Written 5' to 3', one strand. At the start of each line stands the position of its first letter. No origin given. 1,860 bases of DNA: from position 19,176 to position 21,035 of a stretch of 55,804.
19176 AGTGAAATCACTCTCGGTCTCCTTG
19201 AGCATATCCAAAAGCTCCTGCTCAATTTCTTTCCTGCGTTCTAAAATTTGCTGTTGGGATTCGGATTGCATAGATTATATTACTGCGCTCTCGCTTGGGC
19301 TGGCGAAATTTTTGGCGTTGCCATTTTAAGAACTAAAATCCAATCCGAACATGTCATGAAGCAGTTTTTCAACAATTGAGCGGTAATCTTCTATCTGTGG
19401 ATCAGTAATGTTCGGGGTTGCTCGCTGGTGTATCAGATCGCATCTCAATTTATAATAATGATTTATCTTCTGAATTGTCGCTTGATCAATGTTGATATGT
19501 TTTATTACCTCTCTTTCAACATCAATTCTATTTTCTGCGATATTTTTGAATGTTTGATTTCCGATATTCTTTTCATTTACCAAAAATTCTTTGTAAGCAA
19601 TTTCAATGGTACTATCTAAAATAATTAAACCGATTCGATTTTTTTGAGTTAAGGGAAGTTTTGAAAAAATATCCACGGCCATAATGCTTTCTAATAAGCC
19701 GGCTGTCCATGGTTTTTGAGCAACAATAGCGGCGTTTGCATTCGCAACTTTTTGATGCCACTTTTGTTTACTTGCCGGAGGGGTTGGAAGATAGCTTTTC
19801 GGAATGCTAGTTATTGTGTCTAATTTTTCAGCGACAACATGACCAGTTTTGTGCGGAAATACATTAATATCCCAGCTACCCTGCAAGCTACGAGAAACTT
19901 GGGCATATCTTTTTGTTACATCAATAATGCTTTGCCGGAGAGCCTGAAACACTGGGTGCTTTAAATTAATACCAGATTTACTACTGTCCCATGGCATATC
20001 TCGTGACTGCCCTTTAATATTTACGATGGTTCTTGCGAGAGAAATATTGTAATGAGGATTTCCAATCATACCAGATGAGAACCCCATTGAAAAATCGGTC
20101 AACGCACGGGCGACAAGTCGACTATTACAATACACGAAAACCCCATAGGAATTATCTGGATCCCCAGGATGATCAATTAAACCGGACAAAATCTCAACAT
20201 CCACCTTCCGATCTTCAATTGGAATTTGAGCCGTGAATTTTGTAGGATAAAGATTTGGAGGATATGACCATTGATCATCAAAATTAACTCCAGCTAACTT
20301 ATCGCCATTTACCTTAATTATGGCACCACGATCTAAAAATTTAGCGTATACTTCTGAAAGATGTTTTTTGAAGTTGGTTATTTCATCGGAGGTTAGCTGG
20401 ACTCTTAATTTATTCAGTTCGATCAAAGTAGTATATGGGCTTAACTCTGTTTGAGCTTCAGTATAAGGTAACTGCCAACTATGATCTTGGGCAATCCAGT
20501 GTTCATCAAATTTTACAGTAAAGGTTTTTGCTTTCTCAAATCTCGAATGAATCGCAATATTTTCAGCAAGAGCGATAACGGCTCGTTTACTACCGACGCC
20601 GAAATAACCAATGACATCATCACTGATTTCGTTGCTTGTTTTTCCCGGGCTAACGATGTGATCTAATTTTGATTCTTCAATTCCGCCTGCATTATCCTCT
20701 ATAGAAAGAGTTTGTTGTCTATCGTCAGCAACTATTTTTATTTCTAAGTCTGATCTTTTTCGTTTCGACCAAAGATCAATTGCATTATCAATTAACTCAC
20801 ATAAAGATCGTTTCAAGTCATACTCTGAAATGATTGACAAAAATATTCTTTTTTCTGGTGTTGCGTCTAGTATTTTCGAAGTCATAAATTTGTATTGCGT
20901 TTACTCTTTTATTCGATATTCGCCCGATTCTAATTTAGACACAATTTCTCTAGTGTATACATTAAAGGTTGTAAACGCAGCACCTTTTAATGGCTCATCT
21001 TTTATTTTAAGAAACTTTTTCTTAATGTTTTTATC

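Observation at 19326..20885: GHKL (Bergerat-fold) ATPase fused to a C-terminal HEPN-like Rx4H domain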

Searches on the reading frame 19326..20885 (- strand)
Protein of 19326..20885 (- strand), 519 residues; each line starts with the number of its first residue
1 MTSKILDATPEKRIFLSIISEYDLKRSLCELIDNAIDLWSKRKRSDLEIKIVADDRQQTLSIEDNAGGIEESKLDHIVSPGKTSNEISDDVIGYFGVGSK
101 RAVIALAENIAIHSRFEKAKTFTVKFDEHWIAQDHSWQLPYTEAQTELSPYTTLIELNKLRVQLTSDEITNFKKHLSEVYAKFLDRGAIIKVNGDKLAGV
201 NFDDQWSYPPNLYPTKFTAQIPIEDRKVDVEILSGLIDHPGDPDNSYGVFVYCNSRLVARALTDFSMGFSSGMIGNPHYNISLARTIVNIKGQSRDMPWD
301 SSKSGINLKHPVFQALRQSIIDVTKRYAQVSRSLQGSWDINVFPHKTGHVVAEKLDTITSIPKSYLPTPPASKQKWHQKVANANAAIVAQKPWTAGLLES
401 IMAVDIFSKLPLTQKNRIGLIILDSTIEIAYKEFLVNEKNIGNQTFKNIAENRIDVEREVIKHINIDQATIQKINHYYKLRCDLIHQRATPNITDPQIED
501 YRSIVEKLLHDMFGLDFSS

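Call 5: search_protein_families(library=pfam, proteins=[window:19326-20885:-], max_evalue=0.01)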
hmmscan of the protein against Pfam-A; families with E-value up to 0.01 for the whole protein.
window:19326-20885:- (519 aa): 3 families
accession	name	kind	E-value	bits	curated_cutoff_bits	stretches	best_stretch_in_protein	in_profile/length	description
PF13589.12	HATPase_c_3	-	1.2e-13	51.7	25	1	22-147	1-125/137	Histidine kinase-, DNA gyrase B-, and HSP90-like ATPase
PF02518.31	HATPase_c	-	3.4e-08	34.3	26.4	1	23-127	5-108/111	Histidine kinase-, DNA gyrase B-, and HSP90-like ATPase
PF14501.12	HATPase_c_5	-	0.0019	18.5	22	1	20-68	2-51/102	GHKL domain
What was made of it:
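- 20331..20885 (-): Residues 1-185: conserved N-terminal strap plus GHKL (Bergerat-fold) ATPase domain. Motif I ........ is at 20775-20798, motif II DNAGGI at 20679-20696, motif III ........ at 20586-20609. Pfam HATPase_c_3 1.2e-13 over residues 22-147 (call 5).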

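Call 6: search_protein_families(library=padloc, proteins=[window:19326-20885:-], max_evalue=0.01)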
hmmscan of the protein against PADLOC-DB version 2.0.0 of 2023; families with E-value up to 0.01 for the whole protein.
window:19326-20885:- (519 aa): 0 families

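Call 8: search_protein_families(library=ncbifam, proteins=[window:19326-20885:-], max_evalue=0.01)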
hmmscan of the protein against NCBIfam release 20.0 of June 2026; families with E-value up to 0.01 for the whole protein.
window:19326-20885:- (519 aa): 8 families
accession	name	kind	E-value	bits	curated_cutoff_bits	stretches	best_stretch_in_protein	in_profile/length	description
NF047352.1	P_loop_sacsin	domain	9.8e-08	32.4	50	1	26-112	2-79/80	sacsin N-terminal ATP-binding-like domain-containing protein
NF008298.1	PRK11086.1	subfamily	1.5e-05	23.6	520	1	28-125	428-522/529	DcuS/MalK family sensor histidine kinase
NF041932.1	MzaB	equivalog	2.9e-05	22.6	850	1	22-143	10-133/480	MZA anti-phage system associated ATPase MzaB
NF053867.1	SprKinKinDBac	equivalog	3e-05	22.7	775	1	24-126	398-495/500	sporulation kinase KinD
NF007898.0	PRK10604.1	equivalog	0.00032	20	478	1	22-99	318-391/433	two-component system sensor histidine kinase RstB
NF008468.0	PRK11360.1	equivalog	0.00045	18.7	646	1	19-82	502-565/616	two-component system sensor histidine kinase AtoS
NF040750.1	tetrathio_HK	equivalog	0.00072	18.2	750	1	24-114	457-540/555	tetrathionate respiration histidine kinase TtrS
NF045900.1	HisKinCpxALeg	equivalog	0.0088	14.8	800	0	19-105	339-425/451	two-component system sensor histidine kinase CpxA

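Call 9: find_homologous_proteins(query=window:19326-20882:-, max_evalue=0.001)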
Query window:19326-20882:- (518 aa): 425 proteins with E <= 0.001 among 8000 candidates; the best 120 are listed.
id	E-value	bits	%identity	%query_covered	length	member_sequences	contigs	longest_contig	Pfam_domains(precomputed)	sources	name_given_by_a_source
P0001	0.0e+0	1078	90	100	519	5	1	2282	PF02518.32,PF13589.13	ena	-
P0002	0.0e+0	1030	86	100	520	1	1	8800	PF02518.32,PF13589.13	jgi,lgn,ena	-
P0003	0.0e+0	1027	86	100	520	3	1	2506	PF02518.32,PF13589.13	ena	-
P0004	0.0e+0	1010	84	100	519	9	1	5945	PF02518.32,PF13589.13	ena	-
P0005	1.0e-290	983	81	100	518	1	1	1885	PF02518.32,PF13589.13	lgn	-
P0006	1.8e-288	976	80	100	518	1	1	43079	PF02518.32,PF13589.13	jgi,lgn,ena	-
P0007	5.4e-287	971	80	100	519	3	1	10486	PF02518.32,PF13589.13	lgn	-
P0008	1.1e-283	960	80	100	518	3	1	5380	PF02518.32,PF13589.13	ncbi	-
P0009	2.1e-282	956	79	100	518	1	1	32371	PF02518.32,PF13589.13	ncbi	-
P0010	7.3e-282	954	79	100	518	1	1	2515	PF02518.32,PF13589.13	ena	-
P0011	4.5e-281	951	78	100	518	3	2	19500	PF02518.32,PF13589.13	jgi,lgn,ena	jgi:hypothetical protein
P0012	2.1e-278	942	78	100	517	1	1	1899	PF02518.32,PF13589.13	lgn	-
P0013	4.2e-276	935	78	100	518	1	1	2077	PF02518.32,PF13589.13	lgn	-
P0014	1.2e-274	930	76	99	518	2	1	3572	PF02518.32,PF13589.13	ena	-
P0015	4.5e-273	925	76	99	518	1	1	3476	PF02518.32,PF13589.13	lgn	-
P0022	1.9e-267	906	75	99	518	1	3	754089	PF02518.32,PF13589.13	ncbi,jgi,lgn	jgi:hypothetical protein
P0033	1.3e-256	870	74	99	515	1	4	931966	PF02518.32,PF13589.13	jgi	jgi:Histidine kinase-, DNA gyrase B-, and HSP90-like ATPase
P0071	3.4e-223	760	65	99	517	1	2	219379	PF02518.32,PF13589.13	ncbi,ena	-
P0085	1.8e-199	682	56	99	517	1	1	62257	PF02518.32,PF13589.13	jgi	jgi:histidine kinase/DNA gyrase B/HSP90-like ATPase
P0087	3.7e-196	671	57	99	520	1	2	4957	PF02518.32,PF13589.13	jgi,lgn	jgi:hypothetical protein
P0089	1.1e-194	666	57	99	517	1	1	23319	PF02518.32,PF13589.13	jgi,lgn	jgi:anti-sigma regulatory factor (Ser/Thr protein kinase)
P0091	3.4e-194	665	55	99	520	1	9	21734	PF02518.32,PF13589.13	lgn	-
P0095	8.1e-191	653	55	99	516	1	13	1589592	PF02518.32,PF13589.13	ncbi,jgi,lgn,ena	-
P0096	1.0e-190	653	56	99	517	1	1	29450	PF02518.32,PF13589.13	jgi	jgi:hypothetical protein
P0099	5.1e-188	644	55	99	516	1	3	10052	PF02518.32,PF13589.13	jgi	jgi:hypothetical protein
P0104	8.5e-183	627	55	99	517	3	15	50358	PF02518.32,PF13589.13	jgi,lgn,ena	-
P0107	4.8e-181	621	54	99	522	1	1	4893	PF02518.32,PF13589.13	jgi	-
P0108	8.6e-181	620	53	99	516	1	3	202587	PF18735.7,PF02518.32,PF13589.13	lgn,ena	-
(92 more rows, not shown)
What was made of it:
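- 19326..20885 (-): Complete gene for the 519-aa GHKL-S5-HEPN protein (stop codon 19326-19328). 425 homologue clusters, nearly all about 517 aa and full-length (call 9).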

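Call 10: search_solved_structures(query=window:19326-20882:-, max_evalue=1, show_alignments=2)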
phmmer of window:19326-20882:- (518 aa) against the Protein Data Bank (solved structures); distinct sequences matched with E-value up to 1: 0.

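Call 12: search_protein_families(library=pfam, alignment_id=A1, max_evalue=1)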
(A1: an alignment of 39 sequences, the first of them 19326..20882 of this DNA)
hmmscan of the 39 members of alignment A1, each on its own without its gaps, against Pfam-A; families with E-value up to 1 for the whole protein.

A. member 1, window:19326-20882:- (518 aa): 4 families
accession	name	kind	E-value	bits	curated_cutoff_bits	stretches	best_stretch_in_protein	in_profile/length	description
PF13589.12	HATPase_c_3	-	1.2e-13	51.7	25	1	21-146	1-125/137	Histidine kinase-, DNA gyrase B-, and HSP90-like ATPase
PF02518.31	HATPase_c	-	3.4e-08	34.3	26.4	1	22-126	5-108/111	Histidine kinase-, DNA gyrase B-, and HSP90-like ATPase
PF14501.12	HATPase_c_5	-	0.0019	18.5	22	1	19-67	2-51/102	GHKL domain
PF03703.20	bPH_2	-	0.042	14.5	22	1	451-505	23-76/78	Bacterial PH domain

B. families by the number of members that match (of 39 scanned): 31 families (the first 25 are shown)
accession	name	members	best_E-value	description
PF13589.12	HATPase_c_3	39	5.5e-15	Histidine kinase-, DNA gyrase B-, and HSP90-like ATPase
PF02518.31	HATPase_c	39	4.4e-11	Histidine kinase-, DNA gyrase B-, and HSP90-like ATPase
PF14501.12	HATPase_c_5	28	0.00034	GHKL domain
PF18735.6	HEPN_RiboL-PSP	7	5.6e-06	RiboL-PSP-HEPN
PF03776.19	MinE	6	0.027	Septum formation topological specificity factor MinE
PF20716.2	ATPTG10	3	0.087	ATPTG10-like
PF17942.8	Morc6_S5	2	0.0072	Morc6 ribosomal protein S5 domain 2-like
PF02926.22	THUMP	2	0.037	THUMP domain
PF13581.12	HATPase_c_2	2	0.04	Histidine kinase-like ATPase domain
PF19958.5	EAD6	2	0.098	Effector-associated domain 6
PF13090.12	PP_kinase_C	1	0.034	Polyphosphate kinase C-terminal domain 2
PF13588.12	HSDR_N_2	1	0.036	Type I restriction enzyme R protein N terminus (HSDR_N)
PF03703.20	bPH_2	1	0.042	Bacterial PH domain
PF25399.1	DeaD_dimer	1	0.042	RNA helicase DeaD dimerization domain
PF09645.16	F-112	1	0.047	F-112 protein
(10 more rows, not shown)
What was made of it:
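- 19734..20330 (-): Residues 186-384: S5-like middle (transducer) domain with invariant MPWxSSK (K303, 19977-19997) and a MORC-like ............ motif. Pfam Morc6_S5 is sub-threshold in 2 of 39 homologues (call 12).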

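Call 14: find_encoding_contigs(protein=P0095, flank=10000, max_places=4)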
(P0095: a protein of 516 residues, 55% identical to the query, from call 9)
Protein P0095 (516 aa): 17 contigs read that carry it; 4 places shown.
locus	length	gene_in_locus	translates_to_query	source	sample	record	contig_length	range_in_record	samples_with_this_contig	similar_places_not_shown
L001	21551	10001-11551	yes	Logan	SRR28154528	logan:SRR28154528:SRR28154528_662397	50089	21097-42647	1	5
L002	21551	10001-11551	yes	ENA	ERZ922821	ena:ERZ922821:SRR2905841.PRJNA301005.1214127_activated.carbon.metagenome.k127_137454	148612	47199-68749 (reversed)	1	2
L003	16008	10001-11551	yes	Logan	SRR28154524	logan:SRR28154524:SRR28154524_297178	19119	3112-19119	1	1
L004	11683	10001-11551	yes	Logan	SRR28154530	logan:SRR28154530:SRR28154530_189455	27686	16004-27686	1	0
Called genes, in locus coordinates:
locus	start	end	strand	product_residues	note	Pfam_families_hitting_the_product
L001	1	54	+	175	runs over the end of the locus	-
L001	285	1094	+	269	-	PF02518:HATPase_c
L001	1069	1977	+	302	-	PF00072:Response_reg, PF04471:Mrr_cat (weak)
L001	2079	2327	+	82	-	-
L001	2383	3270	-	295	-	-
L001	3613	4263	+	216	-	-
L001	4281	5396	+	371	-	-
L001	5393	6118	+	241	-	-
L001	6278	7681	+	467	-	PF02534:T4SS-DNA_transf, PF10412:TrwB_AAD_bind, PF12696:TraG-D_C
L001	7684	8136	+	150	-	-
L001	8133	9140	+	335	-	PF03432:Relaxase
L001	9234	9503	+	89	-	-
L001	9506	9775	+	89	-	-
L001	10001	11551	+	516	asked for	PF02518:HATPase_c (weak), PF13589:HATPase_c_3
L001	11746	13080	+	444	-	PF17293:Arm-DNA-bind_5, PF13102:Phage_int_SAM_5, PF00589:Phage_integrase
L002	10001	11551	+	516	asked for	PF02518:HATPase_c (weak), PF13589:HATPase_c_3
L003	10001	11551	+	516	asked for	PF02518:HATPase_c (weak), PF13589:HATPase_c_3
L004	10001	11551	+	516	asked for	PF02518:HATPase_c (weak), PF13589:HATPase_c_3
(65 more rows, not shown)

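Call 15: find_encoding_contigs(protein=P0022, flank=8000, max_places=2)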
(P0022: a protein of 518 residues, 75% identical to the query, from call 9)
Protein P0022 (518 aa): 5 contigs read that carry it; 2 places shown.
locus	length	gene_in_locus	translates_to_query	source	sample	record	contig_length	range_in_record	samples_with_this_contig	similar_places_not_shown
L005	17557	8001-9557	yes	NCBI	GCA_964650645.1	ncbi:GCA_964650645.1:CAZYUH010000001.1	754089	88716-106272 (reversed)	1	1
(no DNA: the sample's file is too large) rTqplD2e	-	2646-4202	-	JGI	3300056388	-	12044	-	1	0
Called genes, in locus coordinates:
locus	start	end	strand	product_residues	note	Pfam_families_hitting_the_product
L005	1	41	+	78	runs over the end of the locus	-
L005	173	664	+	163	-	-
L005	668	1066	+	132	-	-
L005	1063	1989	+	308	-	PF09864:MliC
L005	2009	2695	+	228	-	PF00160:Pro_isomerase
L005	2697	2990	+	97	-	PF09650:PHA_gran_rgn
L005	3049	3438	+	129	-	PF07291:MauE (faint), PF07681:DoxX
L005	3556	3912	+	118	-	PF01863:YgjP-like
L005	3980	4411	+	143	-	PF21818:DUF6884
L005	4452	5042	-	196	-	-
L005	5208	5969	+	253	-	-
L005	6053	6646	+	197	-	PF00565:SNase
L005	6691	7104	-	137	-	-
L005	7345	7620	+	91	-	PF12802:MarR_2 (weak), PF12840:HTH_20 (weak), PF13463:HTH_27 (weak), PF25212:HVO_A0114 (weak)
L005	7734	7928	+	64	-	PF04014:MazE_antitoxin (weak)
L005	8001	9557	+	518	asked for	PF02518:HATPase_c, PF13589:HATPase_c_3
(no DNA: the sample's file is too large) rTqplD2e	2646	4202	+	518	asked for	PF02518:HATPase_c, PF13589:HATPase_c_3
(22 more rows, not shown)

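Call 16: find_encoding_contigs(protein=P0033, flank=8000, max_places=2)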
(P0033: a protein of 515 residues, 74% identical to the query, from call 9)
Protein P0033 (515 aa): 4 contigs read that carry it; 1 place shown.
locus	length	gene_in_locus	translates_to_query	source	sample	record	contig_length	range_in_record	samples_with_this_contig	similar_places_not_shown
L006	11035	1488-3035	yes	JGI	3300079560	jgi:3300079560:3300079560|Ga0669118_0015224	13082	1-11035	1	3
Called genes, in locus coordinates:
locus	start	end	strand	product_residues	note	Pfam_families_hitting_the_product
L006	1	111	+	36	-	?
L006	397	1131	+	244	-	PF19749:DUF6236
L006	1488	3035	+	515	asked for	PF02518:HATPase_c (weak), PF13589:HATPase_c_3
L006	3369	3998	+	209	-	PF13643:DUF4145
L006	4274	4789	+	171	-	PF13560:HTH_31, PF01381:HTH_3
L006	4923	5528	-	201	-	-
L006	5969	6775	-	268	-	-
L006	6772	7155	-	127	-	PF00392:GntR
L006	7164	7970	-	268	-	-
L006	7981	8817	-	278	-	PF00005:ABC_tran, PF13304:AAA_21 (faint)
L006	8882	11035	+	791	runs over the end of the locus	PF12704:MacB_PCD, PF02687:FtsX, PF12704:MacB_PCD, PF02687:FtsX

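Call 17: find_encoding_contigs(protein=P0071, flank=8000, max_places=2)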
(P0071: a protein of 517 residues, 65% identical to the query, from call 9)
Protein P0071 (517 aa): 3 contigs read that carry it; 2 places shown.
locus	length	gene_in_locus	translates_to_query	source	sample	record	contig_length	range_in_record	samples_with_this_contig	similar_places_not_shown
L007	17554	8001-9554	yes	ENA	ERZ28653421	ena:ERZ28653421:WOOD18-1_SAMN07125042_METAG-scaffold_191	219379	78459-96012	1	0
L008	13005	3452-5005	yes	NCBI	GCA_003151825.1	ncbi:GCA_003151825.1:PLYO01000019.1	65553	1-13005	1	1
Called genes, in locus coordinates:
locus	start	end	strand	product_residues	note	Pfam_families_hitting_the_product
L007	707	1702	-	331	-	-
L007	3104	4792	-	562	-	-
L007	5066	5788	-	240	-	-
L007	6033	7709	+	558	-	-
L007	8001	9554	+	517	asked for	PF02518:HATPase_c, PF13589:HATPase_c_3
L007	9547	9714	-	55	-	-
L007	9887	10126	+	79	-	-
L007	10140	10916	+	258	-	PF00106:adh_short, PF08659:KR, PF13561:adh_short_C2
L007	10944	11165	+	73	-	-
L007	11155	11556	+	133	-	PF01850:PIN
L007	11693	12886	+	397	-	PF13167:GTP-bdg_N, PF16360:GTP-bdg_M, PF03193:RsgA_GTPase (faint), PF01926:MMR_HSR1, PF02421:FeoB_N (weak), PF16897:MMR_HSR1_Xtn (weak), PF19275:HflX_C (weak)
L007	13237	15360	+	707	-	-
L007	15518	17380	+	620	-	PF19264:DUF5907 (weak)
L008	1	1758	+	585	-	?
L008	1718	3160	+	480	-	-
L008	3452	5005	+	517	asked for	PF02518:HATPase_c, PF13589:HATPase_c_3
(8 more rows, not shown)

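Call 23: predict_structure(alignment_id=A1)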
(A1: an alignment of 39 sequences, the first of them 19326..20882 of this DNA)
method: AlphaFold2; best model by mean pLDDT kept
length: 518 residues; sequences in the alignment: 39
mean_pLDDT: 85.0   pTM: 0.68
mean pLDDT of the five models: 85.0, 84.4, 83.0, 82.4, 80.5
residues with pLDDT >= 90: 252; 70-90: 190; 50-70: 68; < 50: 8
segments of 3 or more residues with pLDDT < 50: 93-97
pLDDT, mean of each block of 10 residues (from residue 1): 68 59 85 84 86 95 88 70 54 51 86 90 88 80 87 93 92 94 93 94 89 95 91 84 72 89 68 58 90 85 86 92 90 86 92 89 85 78 93 94 89 90 95 94 91 92 92 92 71 90 95 88
secondary structure, 60 per line:
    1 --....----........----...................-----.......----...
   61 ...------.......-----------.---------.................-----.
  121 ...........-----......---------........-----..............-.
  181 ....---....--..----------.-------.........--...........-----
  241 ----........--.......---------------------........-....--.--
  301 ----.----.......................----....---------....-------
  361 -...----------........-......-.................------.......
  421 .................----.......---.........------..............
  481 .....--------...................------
elements in order: E3-6 H11-18 H23-41 E47-53 E58-63 H70-76 H98-105 E106-114 E120-126 H127-131 E137-142 E152-159 H165-178 H180-184 E188-191 E214-222 E225-235 E245-252 E255-261 E283-290 H310-332 H337-340 E350-353 H375-382 H384-389 H391-407 H414-437 H442-448 H452-460 H467-485 H494-512

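Call 27: fold_search(model_id=the predicted structure, library=pdb)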
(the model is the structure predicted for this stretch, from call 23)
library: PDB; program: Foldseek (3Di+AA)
matches with E <= 10: 1115; with E <= 0.001: 413
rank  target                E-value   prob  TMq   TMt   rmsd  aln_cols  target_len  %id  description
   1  5tvw_A                2.6e-12  1.00  0.38  0.34   7.1       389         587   17  Crystal structure of mitochondrial Hsp90 (TRAP1) with ATP in absence of Mg, hemi-hydrolyzed (released 2018-03-14)
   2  4j0b_A                2.6e-12  1.00  0.39  0.35   8.8       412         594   16  Structure of mitochondrial Hsp90 (TRAP1) with ADP-BeF3 (released 2014-01-22)
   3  4ipe_B                3.6e-12  1.00  0.42  0.37   5.6       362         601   17  Crystal structure of mitochondrial Hsp90 (TRAP1) with AMPPNP (released 2014-01-22)
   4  9cdj_B                4.1e-12  1.00  0.45  0.50   5.3       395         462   13  MORC2 ATPase with DNA (released 2025-07-09)
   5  4iyn_A                5.6e-12  1.00  0.39  0.35   6.8       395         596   17  Structure of mitochondrial Hsp90 (TRAP1) with ADP-ALF4- (released 2014-01-22)
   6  5tvw_B                6.2e-12  1.00  0.42  0.37   6.0       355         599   17  Crystal structure of mitochondrial Hsp90 (TRAP1) with ATP in absence of Mg, hemi-hydrolyzed (released 2018-03-14)
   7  4ipe_A                6.2e-12  1.00  0.39  0.35   7.1       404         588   16  Crystal structure of mitochondrial Hsp90 (TRAP1) with AMPPNP (released 2014-01-22)
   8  4ivg                  7.3e-12  1.00  0.40  0.43   9.0       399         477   17  Crystal structure of mitochondrial Hsp90 (TRAP1) NTD-Middle domain dimer with AMPPNP (released 2014-01-22)
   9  5tth_A                8.1e-12  1.00  0.39  0.31   7.5       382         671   17  Heterodimeric SpyCatcher/SpyTag-fused zebrafish TRAP1 in ATP/ADP-hybrid state (released 2017-08-23)
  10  5tvu_A                8.5e-12  1.00  0.41  0.37   6.5       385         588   16  Crystal structure of mitochondrial Hsp90 (TRAP1) with ATP in absence of Mg (released 2018-03-14)
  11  9cdj_A                9.4e-12  1.00  0.45  0.50   5.1       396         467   14  MORC2 ATPase with DNA (released 2025-07-09)
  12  7u8v                  9.4e-12  1.00  0.36  0.40   6.3       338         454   14  hTRAP1 with inhibitors (released 2023-08-16)
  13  8ffv_B                1.2e-11  1.00  0.42  0.35   5.4       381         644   13  Cryo-EM structure of the GR-Hsp90-FKBP52 complex (released 2023-11-01)
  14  5tth_B                1.3e-11  1.00  0.41  0.35   6.0       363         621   17  Heterodimeric SpyCatcher/SpyTag-fused zebrafish TRAP1 in ATP/ADP-hybrid state (released 2017-08-23)
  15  4iyn_B                1.3e-11  1.00  0.43  0.37   6.0       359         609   17  Structure of mitochondrial Hsp90 (TRAP1) with ADP-ALF4- (released 2014-01-22)
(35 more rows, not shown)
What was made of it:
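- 19734..20330 (-): Foldseek on the full model aligns 360-410 columns to TRAP1/Hsp90 N+M and the MORC2 ATPase, E about 1e-12 (call 27).
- On MORC / paraMORC (GHKL+S5) group: Foldseek aligns about 360-410 columns to the MORC2 ATPase (TMt 0.50) and to TRAP1/Hsp90 N+M at about 1e-12 (call 27).
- Hsp90/TRAP1 top the Foldseek list (call 27).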
